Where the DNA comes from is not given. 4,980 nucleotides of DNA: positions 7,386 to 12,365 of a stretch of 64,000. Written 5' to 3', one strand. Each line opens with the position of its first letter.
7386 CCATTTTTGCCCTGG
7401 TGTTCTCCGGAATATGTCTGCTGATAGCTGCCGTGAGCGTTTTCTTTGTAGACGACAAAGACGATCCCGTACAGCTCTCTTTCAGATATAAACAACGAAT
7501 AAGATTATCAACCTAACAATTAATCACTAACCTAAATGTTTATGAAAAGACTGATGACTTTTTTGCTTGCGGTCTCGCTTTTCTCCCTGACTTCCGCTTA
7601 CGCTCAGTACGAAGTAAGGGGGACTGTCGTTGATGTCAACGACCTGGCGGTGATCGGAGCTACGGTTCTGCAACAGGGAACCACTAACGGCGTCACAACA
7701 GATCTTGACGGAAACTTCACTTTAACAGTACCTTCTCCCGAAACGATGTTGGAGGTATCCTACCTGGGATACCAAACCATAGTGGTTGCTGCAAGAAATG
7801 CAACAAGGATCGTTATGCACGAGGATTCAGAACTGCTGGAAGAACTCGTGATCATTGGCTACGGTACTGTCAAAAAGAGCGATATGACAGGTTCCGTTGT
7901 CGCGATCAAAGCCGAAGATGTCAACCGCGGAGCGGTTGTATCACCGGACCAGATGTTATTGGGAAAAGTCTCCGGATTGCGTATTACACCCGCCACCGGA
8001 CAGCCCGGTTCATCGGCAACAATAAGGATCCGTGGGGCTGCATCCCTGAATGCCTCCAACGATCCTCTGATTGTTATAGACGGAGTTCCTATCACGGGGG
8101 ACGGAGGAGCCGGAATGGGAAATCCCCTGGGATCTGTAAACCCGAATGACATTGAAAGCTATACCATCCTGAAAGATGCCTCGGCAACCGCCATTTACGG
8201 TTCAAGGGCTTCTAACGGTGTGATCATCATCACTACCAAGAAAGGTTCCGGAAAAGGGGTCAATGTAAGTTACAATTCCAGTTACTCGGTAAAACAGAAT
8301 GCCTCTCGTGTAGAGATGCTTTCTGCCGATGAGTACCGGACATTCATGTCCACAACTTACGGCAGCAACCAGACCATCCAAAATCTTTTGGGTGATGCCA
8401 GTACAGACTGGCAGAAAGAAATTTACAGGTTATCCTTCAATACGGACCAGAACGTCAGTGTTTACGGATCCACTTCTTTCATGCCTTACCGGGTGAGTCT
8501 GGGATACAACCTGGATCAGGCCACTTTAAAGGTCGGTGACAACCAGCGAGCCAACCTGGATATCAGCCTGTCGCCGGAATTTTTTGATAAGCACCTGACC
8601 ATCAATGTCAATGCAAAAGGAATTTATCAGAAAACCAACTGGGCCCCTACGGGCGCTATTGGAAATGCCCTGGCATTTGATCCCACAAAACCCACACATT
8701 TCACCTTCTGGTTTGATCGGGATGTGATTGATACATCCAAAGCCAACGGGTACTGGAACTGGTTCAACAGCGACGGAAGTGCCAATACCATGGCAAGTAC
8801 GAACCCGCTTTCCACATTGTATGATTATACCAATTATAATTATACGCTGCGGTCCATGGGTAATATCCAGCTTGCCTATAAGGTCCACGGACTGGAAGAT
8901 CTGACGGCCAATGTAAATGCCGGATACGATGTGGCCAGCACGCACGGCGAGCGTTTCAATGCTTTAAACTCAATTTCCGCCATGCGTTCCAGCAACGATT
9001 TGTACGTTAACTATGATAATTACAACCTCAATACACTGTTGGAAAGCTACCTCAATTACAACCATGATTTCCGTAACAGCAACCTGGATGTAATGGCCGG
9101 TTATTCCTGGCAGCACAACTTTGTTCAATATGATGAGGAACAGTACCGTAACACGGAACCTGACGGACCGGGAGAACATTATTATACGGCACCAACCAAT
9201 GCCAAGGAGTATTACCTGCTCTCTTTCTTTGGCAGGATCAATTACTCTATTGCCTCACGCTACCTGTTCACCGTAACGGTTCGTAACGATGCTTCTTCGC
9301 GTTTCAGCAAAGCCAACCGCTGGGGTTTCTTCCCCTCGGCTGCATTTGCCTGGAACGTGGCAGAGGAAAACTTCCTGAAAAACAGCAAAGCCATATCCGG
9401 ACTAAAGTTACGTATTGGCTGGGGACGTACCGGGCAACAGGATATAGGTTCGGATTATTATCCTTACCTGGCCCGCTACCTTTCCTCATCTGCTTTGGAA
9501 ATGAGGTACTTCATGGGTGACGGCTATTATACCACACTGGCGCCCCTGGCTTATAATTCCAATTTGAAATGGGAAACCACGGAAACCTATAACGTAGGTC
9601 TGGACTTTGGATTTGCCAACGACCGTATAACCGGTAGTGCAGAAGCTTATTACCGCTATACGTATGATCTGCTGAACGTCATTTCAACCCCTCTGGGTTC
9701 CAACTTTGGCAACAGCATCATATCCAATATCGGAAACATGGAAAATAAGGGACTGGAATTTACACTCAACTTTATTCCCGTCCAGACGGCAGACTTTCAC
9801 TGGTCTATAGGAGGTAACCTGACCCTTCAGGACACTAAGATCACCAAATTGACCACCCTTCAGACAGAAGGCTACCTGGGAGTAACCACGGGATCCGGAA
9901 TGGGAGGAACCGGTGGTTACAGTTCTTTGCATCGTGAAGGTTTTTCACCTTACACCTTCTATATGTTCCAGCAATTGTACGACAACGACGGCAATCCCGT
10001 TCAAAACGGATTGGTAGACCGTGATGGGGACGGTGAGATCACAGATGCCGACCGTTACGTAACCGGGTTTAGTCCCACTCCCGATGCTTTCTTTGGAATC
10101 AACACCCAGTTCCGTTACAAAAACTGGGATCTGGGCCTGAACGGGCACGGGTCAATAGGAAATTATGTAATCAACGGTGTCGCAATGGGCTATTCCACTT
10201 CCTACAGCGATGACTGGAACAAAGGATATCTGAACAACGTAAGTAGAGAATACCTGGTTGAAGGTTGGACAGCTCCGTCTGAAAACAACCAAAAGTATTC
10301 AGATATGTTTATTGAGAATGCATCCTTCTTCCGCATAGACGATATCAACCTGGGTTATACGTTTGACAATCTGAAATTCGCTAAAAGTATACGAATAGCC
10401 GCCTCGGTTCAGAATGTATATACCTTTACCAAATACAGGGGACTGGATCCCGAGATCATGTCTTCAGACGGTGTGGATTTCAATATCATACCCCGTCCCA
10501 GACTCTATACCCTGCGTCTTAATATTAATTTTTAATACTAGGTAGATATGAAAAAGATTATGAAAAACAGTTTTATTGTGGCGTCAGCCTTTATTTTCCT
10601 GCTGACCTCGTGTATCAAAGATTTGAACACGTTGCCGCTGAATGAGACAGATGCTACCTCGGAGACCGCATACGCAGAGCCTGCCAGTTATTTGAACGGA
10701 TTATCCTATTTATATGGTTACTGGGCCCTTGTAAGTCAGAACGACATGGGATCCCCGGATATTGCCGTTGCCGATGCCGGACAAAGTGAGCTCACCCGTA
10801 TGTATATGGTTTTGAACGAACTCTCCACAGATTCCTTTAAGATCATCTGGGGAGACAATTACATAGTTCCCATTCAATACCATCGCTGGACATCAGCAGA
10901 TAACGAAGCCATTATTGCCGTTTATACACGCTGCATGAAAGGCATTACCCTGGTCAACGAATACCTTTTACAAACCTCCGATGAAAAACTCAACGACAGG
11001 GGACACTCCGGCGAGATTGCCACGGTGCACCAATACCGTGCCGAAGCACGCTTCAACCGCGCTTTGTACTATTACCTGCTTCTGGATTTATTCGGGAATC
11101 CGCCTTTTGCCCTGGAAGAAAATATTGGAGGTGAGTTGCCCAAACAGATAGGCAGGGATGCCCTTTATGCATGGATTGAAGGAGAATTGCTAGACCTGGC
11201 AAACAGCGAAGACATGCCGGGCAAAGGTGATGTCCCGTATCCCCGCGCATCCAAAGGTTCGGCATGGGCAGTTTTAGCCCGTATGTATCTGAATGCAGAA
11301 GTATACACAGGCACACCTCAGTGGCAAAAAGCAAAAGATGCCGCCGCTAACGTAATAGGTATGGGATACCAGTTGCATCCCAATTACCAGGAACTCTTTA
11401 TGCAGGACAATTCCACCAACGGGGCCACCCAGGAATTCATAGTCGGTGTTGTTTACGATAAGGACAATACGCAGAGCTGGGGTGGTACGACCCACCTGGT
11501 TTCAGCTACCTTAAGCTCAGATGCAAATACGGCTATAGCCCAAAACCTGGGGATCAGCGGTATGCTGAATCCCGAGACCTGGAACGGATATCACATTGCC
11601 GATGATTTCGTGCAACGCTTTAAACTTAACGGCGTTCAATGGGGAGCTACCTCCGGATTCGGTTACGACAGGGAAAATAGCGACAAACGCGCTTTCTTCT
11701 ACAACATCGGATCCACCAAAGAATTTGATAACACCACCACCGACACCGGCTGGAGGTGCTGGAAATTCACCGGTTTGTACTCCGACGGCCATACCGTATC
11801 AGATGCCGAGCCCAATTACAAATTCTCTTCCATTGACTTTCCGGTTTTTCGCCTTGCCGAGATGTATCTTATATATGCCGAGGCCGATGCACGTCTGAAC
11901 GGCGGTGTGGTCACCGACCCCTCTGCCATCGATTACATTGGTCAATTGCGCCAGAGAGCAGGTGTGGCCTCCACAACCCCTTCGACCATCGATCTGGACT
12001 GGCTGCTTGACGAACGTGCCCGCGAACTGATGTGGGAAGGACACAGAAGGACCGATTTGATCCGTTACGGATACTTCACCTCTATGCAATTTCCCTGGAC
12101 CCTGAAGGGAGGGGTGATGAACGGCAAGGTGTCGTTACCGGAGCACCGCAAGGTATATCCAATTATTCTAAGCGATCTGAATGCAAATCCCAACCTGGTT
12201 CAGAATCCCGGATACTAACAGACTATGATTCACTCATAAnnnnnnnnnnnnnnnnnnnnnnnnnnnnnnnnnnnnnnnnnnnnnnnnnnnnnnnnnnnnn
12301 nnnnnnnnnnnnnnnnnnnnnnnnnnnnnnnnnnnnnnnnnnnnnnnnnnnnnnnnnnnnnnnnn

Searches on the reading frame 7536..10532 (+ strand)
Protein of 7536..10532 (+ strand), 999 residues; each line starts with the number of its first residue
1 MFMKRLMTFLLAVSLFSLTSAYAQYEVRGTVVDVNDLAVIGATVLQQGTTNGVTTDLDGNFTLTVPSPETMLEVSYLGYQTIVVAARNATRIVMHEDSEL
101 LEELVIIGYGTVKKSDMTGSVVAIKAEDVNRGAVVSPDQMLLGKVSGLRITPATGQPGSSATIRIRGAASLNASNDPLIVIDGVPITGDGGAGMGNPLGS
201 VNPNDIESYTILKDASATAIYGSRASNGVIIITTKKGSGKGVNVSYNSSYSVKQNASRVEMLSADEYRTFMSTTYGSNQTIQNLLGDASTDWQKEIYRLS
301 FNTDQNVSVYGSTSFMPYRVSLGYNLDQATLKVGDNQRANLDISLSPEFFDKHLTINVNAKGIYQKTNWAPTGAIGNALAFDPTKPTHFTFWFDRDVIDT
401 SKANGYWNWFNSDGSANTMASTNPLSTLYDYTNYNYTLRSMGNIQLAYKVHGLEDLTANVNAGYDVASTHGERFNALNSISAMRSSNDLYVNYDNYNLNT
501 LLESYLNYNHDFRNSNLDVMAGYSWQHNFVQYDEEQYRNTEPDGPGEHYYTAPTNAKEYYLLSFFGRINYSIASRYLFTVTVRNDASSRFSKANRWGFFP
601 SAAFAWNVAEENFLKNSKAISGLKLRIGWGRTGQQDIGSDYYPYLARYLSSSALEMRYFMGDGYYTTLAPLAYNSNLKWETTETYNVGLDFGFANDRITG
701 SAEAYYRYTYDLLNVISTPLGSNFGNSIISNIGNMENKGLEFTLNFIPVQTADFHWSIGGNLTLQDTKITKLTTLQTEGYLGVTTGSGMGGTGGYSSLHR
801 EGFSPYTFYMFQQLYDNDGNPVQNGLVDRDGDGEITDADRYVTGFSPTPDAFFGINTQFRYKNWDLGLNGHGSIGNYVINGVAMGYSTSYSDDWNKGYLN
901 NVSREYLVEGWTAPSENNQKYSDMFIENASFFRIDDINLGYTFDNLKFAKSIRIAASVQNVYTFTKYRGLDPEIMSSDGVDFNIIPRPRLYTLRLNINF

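Call 108: search_protein_families(library=pfam, proteins=[window:7536-10532:+], max_evalue=0.00001)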
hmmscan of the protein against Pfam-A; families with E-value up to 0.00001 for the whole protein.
window:7536-10532:+ (999 aa): 4 families
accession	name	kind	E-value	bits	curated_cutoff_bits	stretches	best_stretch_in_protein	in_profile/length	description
PF07715.20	Plug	-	7.9e-20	71.8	23.9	1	114-229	2-107/107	TonB-dependent Receptor Plug Domain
PF00593.30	TonB_dep_Rec_b-barrel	-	1.9e-18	68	27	1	403-961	18-436/436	TonB dependent receptor-like, beta-barrel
PF13715.12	CarbopepD_reg_2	-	1.4e-15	57.5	32.2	1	27-106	1-88/88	CarboxypepD_reg-like domain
PF13620.12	CarboxypepD_reg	-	3.3e-08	34.2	32.3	1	27-84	2-64/82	Carboxypeptidase regulatory-like domain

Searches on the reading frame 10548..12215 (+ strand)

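Call 108: search_protein_families(library=pfam, proteins=[window:10548-12215:+], max_evalue=0.00001)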
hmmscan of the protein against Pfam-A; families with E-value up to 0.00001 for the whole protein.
window:10548-12215:+ (556 aa): 2 families
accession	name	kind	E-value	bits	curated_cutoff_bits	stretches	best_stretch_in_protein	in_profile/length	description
PF07980.17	SusD_RagB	-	1.1e-38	134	23.1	1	296-556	2-297/297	SusD family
PF14322.12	SusD-like_3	-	3.9e-10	40.7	27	1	103-248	56-191/191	Starch-binding associating with outer membrane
